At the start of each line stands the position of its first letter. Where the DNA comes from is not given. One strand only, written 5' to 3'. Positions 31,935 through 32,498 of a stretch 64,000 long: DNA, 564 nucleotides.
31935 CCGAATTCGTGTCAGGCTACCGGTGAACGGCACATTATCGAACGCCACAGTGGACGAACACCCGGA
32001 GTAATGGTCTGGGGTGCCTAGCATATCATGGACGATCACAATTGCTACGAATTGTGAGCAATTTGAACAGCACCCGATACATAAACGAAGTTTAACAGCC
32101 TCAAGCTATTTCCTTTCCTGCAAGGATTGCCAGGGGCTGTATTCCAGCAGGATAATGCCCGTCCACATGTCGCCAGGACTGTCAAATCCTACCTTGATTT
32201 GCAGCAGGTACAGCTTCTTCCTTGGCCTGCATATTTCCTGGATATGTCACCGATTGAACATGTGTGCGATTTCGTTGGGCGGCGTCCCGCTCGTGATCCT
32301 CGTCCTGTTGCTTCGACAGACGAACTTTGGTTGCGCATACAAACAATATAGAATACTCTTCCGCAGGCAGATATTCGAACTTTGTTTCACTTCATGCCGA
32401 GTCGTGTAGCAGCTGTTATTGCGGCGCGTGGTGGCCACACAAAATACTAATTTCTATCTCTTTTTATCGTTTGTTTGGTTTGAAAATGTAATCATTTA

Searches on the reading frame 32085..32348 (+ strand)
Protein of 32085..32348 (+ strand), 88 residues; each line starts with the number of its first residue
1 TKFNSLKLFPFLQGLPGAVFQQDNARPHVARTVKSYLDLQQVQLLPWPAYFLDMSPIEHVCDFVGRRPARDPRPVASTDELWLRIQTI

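Call 32: search_protein_families(library=pfam, proteins=[window:32085-32348:+], max_evalue=0.1)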
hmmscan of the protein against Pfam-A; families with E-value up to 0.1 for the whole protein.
seq(88 aa): 1 family
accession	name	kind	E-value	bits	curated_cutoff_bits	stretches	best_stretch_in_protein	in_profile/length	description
PF13358.12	DDE_3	-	0.019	15.3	28.6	1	22-67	85-132/146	DDE superfamily endonuclease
